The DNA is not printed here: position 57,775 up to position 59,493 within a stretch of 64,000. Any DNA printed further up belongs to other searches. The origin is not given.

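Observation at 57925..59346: In-frame fusion of a VanY-like M15 peptidase domain to tRNA pseudouridine synthase TruB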

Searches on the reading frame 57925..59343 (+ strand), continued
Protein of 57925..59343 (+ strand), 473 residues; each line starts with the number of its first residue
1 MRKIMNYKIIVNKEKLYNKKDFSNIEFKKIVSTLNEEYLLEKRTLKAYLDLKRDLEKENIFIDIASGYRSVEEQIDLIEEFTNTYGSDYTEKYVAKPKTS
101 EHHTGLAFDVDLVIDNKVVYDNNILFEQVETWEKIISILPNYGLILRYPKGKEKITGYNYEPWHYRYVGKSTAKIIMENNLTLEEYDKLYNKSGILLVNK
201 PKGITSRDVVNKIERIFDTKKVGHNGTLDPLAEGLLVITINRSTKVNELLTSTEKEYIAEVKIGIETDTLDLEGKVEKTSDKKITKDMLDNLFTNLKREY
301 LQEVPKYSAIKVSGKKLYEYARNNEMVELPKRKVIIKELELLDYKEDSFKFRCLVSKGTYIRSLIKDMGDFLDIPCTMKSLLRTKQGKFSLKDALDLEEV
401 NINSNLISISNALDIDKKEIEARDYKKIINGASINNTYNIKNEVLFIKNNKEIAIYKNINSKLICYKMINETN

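Call 54: find_homologous_proteins(query=P0123, max_evalue=1e-40)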
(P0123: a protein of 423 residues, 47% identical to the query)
Query P0123 (423 aa): 7997 proteins with E <= 1e-40 among 8000 candidates; the best 120 are listed.
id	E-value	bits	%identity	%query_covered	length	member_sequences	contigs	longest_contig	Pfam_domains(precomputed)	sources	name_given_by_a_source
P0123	7.9e-265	896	100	100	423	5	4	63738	PF01509.24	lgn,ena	-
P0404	1.7e-189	648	72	100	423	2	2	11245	PF01509.24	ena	-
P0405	1.1e-142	494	56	99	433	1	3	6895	PF01509.24,PF16198.11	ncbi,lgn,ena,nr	ncbi:MAG: tRNA pseudouridine(55) synthase TruB [Bacilli bacterium]|nr:tRNA pseudouridine(55) synthas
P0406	1.6e-142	493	56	99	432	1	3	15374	PF01509.24,PF16198.11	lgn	-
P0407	2.0e-138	480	55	99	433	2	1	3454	PF01509.24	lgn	-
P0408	1.5e-130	454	56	99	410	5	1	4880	PF01509.24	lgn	-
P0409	2.1e-122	427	54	97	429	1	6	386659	PF01509.24,PF00849.28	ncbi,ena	-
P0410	1.5e-121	424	54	97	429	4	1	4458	PF01509.24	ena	-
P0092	3.3e-121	423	52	72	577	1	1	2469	PF01509.24,PF02557.23,PF16198.11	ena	-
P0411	6.5e-121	422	54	97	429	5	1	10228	PF01509.24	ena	-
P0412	2.3e-117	411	50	100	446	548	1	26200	PF01509.24,PF02557.23,PF16198.11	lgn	-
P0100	1.2e-115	405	50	100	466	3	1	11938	PF01509.24,PF02557.23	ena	-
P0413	7.2e-115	402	53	100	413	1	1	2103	PF01509.24,PF16198.11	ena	-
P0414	1.2e-114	402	49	100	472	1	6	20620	PF01509.24,PF02557.23,PF16198.11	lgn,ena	-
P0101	1.3e-114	402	48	98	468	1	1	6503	PF01509.24,PF02557.23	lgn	-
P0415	2.3e-114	401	48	100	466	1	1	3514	PF01509.24,PF02557.23,PF16198.11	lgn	-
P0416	3.0e-114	400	49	100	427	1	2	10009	PF01509.24,PF02557.23,PF16198.11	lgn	-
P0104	9.4e-113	395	47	100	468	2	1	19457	PF01509.24,PF02557.23,PF16198.11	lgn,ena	-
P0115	9.8e-113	395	47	97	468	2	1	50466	PF01509.24,PF02557.23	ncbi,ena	-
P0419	3.0e-112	394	48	97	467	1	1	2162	PF01509.24,PF02557.23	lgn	-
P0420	4.8e-112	393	51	100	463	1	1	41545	PF01509.24,PF02557.23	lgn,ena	-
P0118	2.0e-111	391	47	97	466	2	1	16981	PF01509.24,PF02557.23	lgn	-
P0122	3.4e-111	390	48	98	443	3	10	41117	PF01509.24,PF02557.23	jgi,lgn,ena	-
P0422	8.4e-110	386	48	100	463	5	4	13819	PF01509.24,PF02557.23,PF16198.11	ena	-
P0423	8.4e-108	379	47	100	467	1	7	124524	PF01509.24,PF02557.23,PF16198.11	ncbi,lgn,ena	-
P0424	9.0e-108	379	52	100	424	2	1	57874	PF01509.24,PF02557.23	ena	-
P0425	2.3e-107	378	46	100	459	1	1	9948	PF01509.24,PF02557.23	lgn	-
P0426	8.5e-107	376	48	100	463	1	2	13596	PF01509.24,PF02557.23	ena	-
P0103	1.6e-106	375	49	100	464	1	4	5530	PF01509.24,PF02557.23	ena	-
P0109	1.7e-106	375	49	99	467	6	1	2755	PF01509.24,PF02557.23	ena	-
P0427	3.1e-106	374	48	100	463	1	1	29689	PF01509.24,PF02557.23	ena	-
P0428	4.2e-106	374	49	100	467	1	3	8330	PF01509.24,PF02557.23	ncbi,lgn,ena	-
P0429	5.3e-106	373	48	100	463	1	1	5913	PF01509.24,PF02557.23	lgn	-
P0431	5.6e-106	373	48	100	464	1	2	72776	PF01509.24,PF02557.23,PF16198.11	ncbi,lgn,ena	-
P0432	6.1e-106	373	49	97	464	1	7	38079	PF01509.24,PF02557.23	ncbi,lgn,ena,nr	ncbi:MAG: tRNA pseudouridine(55) synthase TruB [Bacilli bacterium]|nr:tRNA pseudouridine(55) synthas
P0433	6.2e-106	373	48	100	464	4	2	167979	PF01509.24,PF02557.23,PF16198.11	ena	-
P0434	7.3e-106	373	49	97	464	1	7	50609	PF01509.24,PF02557.23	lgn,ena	-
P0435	1.1e-105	372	46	100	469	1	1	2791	PF01509.24,PF02557.23,PF16198.11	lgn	-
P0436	1.3e-105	372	47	99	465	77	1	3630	PF01509.24,PF02557.23,PF16198.11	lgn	-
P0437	2.1e-105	371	47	99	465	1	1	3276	PF01509.24,PF02557.23,PF16198.11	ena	-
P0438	4.4e-105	370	49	97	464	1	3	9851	PF01509.24,PF02557.23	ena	-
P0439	7.3e-105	370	49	100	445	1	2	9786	PF01509.24,PF02557.23,PF16198.11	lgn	-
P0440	1.2e-104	369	49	100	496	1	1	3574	PF01509.24,PF02557.23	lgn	-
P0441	1.9e-104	368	49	100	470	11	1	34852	PF01509.24,PF02557.23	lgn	-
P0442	2.1e-104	368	46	97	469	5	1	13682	PF01509.24,PF02557.23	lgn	-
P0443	2.5e-104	368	49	100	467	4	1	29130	PF01509.24,PF02557.23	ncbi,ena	-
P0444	4.7e-104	367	47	100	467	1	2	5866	PF01509.24,PF02557.23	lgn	-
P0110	5.3e-104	367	48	100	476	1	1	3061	PF01509.24,PF02557.23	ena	-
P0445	5.7e-104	367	47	100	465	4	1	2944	PF01509.24,PF02557.23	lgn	-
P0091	5.8e-104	367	47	100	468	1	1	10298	PF01509.24,PF02557.23,PF16198.11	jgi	-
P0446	6.0e-104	366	48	100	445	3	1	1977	PF01509.24,PF02557.23,PF16198.11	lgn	-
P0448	1.1e-103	366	47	100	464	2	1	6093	PF01509.24,PF02557.23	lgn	-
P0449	1.1e-103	366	47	100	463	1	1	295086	PF01509.24,PF02557.23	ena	-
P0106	1.4e-103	365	48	100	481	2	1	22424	PF01509.24,PF02557.23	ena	-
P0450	1.6e-103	365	47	100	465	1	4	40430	PF01509.24,PF02557.23,PF16198.11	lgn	-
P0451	1.8e-103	365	48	97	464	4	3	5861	PF01509.24,PF02557.23,PF16198.11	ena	-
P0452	1.9e-103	365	48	99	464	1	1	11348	PF01509.24,PF02557.23,PF16198.11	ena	-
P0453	2.1e-103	365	47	100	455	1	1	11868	PF01509.24,PF02557.23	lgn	-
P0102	2.6e-103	364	48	100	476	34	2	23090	PF01509.24,PF02557.23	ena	-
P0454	4.3e-103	364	48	100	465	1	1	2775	PF01509.24,PF02557.23,PF16198.11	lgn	-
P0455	4.9e-103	363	48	100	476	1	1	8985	PF01509.24,PF02557.23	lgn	-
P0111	5.2e-103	363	48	100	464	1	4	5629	PF01509.24,PF02557.23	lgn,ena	-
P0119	5.7e-103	363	48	100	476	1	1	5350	PF01509.24,PF02557.23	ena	-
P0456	6.1e-103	363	48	100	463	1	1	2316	PF01509.24,PF02557.23,PF16198.11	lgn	-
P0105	6.4e-103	363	48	100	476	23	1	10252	PF01509.24,PF02557.23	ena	-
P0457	6.4e-103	363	47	100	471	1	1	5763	PF01509.24,PF02557.23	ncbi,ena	-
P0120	8.3e-103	363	48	100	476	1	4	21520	PF01509.24,PF02557.23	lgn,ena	-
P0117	8.6e-103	363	48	100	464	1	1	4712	PF01509.24,PF02557.23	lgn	-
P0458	1.2e-102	362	46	100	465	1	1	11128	PF01509.24,PF02557.23,PF16198.11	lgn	-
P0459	1.3e-102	362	46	100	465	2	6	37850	PF01509.24,PF02557.23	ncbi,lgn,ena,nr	ncbi:MAG: tRNA pseudouridine(55) synthase TruB [Bacilli bacterium]|nr:tRNA pseudouridine(55) synthas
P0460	1.3e-102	362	50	100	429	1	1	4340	PF01509.24,PF02557.23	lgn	-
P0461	1.4e-102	362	45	100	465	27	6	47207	PF01509.24,PF02557.23,PF16198.11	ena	-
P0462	1.4e-102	362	47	100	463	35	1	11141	PF01509.24,PF02557.23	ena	-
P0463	1.5e-102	362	46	100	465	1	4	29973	PF01509.24,PF02557.23,PF16198.11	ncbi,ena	-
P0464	1.8e-102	362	47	100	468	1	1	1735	PF01509.24,PF02557.23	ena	-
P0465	2.4e-102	361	48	100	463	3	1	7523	PF01509.24,PF02557.23,PF16198.11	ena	-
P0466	2.6e-102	361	47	100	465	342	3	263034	PF01509.24,PF02557.23,PF16198.11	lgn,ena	-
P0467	2.8e-102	361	46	100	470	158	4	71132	PF01509.24,PF02557.23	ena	-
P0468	2.9e-102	361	48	100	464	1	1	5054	PF01509.24,PF02557.23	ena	-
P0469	4.9e-102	360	46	100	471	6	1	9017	PF01509.24,PF02557.23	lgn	-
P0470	5.1e-102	360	46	100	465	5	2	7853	PF01509.24,PF02557.23,PF16198.11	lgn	-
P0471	5.3e-102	360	45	100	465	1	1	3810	PF01509.24,PF02557.23,PF16198.11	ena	-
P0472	5.7e-102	360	50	100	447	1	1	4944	PF01509.24,PF02557.23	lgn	-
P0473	5.9e-102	360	50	100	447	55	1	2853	PF01509.24,PF02557.23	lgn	-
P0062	6.2e-102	360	46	100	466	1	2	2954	PF01509.24,PF02557.23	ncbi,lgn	-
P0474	6.4e-102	360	47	100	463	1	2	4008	PF01509.24,PF02557.23,PF16198.11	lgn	-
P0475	7.2e-102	360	48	100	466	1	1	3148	PF01509.24,PF02557.23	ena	-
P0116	7.2e-102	360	48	100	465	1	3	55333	PF01509.24,PF02557.23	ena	-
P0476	7.4e-102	360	50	100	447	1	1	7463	PF01509.24,PF02557.23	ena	-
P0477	8.6e-102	359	48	100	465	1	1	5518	PF01509.24,PF02557.23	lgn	-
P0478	9.0e-102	359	47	100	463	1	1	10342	PF01509.24,PF02557.23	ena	-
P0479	9.4e-102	359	50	100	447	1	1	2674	PF01509.24,PF02557.23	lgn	-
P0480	1.0e-101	359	47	97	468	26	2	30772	PF01509.24,PF02557.23,PF16198.11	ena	-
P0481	1.1e-101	359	49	100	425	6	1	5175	PF01509.24,PF02557.23,PF16198.11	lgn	-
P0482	1.1e-101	359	48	100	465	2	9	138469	PF01509.24,PF02557.23,PF16198.11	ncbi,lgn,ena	-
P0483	1.2e-101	359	49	100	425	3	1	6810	PF01509.24,PF02557.23,PF16198.11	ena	-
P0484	1.2e-101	359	45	100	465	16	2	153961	PF01509.24,PF02557.23,PF16198.11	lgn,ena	-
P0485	1.5e-101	359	46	100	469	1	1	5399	PF01509.24,PF02557.23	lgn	-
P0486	1.7e-101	358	45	100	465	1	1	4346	PF01509.24,PF02557.23,PF16198.11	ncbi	-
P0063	1.8e-101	358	47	100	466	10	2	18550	PF01509.24,PF02557.23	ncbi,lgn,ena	-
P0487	2.2e-101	358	48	100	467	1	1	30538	PF01509.24,PF02557.23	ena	-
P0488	2.2e-101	358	46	100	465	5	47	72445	PF01509.24,PF02557.23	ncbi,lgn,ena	-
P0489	3.0e-101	358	47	100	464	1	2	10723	PF01509.24,PF02557.23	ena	-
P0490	3.1e-101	358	47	100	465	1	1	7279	PF01509.24,PF02557.23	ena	-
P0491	3.9e-101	357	47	100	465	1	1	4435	PF01509.24,PF02557.23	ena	-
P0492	4.8e-101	357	48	100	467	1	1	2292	PF01509.24,PF02557.23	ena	-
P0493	6.4e-101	357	48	100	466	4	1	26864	PF01509.24,PF02557.23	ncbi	-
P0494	6.5e-101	356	45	100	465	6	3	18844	PF01509.24,PF02557.23,PF16198.11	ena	-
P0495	6.6e-101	356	48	100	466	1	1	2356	PF01509.24,PF02557.23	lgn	-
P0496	6.6e-101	356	48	100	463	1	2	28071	PF01509.24,PF02557.23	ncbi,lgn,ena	-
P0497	6.8e-101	356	46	99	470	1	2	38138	PF01509.24,PF02557.23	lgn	-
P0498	7.3e-101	356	47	100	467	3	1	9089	PF01509.24,PF02557.23,PF16198.11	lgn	-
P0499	7.8e-101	356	46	100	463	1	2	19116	PF01509.24,PF02557.23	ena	-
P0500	8.0e-101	356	47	100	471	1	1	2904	PF01509.24,PF02557.23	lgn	-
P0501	1.0e-100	356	45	99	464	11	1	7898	PF01509.24,PF02557.23,PF16198.11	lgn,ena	-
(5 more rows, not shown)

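Call 71: predict_structure(alignment_id=A5)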
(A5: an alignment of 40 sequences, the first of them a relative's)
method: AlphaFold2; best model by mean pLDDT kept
length: 423 residues; sequences in the alignment: 40
mean_pLDDT: 93.9   pTM: 0.85
mean pLDDT of the five models: 93.9, 93.4, 92.9, 92.1, 90.9
residues with pLDDT >= 90: 357; 70-90: 66; 50-70: 0; < 50: 0
segments of 3 or more residues with pLDDT < 50: none
pLDDT, mean of each block of 10 residues (from residue 1): 87 88 96 96 98 95 93 96 88 84 94 94 96 95 94 96 96 93 91 95 91 97 92 95 97 93 88 88 94 97 97 94 97 96 96 97 94 95 94 96 94 96 93
secondary structure, 60 per line:
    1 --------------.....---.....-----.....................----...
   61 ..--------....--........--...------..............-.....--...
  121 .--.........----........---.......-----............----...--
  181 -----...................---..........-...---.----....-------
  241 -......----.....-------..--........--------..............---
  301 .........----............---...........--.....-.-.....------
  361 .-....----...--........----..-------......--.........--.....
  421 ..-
elements in order: H15-19 E23-27 E33-37 H38-53 E58-62 H71-74 E77-84 E87-89 H96-109 E111-115 E118-121 H124-132 H137-144 E148-154 H160-171 E176-178 E186-194 H195-204 E208-217 E219-221 E230-233 H242-247 E252-256 H270-275 E284-297 E301-309 H314-325 E329-339 H350-354 H363-366 E371-373 H376-383 E397-402 E405-413 E416-422
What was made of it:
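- The remnants still keep E37, L47, G139, I141, R162, Y163, E180 and Y182, and are predicted to stay folded (pLDDT 93.9, pTM 0.85; call 71).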

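Call 73: find_encoding_contigs(protein=P0086, flank=3000, max_places=3)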
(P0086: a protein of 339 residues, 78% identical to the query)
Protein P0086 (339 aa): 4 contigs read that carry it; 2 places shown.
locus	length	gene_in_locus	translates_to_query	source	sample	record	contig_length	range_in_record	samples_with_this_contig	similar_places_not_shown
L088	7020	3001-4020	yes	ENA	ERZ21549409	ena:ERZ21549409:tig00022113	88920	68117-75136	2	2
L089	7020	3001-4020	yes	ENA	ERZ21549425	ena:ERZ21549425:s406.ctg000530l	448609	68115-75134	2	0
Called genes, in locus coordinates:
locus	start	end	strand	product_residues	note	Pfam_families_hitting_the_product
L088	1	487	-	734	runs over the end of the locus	-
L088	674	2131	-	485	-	PF13808:DDE_Tnp_1_assoc, PF13701:DDE_Tnp_1_4, PF01609:DDE_Tnp_1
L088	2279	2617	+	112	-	PF02033:RBFA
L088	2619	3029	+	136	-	PF02557:VanY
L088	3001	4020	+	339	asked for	PF02557:VanY, PF01509:TruB_N, PF16198:TruB_C_2 (weak)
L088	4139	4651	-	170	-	-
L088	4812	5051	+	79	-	PF00312:Ribosomal_S15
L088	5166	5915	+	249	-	PF13349:DUF4097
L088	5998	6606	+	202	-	-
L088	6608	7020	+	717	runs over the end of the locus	PF01138:RNase_PH, PF03725:RNase_PH_C, PF03726:PNPase, PF01138:RNase_PH, PF03725:RNase_PH_C (weak), PF00575:S1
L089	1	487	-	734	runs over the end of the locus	-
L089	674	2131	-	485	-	PF13808:DDE_Tnp_1_assoc, PF13701:DDE_Tnp_1_4, PF01609:DDE_Tnp_1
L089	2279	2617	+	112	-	PF02033:RBFA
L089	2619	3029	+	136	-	PF02557:VanY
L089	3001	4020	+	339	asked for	PF02557:VanY, PF01509:TruB_N, PF16198:TruB_C_2 (weak)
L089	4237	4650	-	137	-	PF00882:Zn_dep_PLPC (weak)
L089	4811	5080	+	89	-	PF00312:Ribosomal_S15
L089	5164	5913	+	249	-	PF13349:DUF4097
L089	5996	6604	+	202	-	-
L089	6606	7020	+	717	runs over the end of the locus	PF01138:RNase_PH, PF03725:RNase_PH_C, PF03726:PNPase, PF01138:RNase_PH, PF03725:RNase_PH_C (weak), PF00575:S1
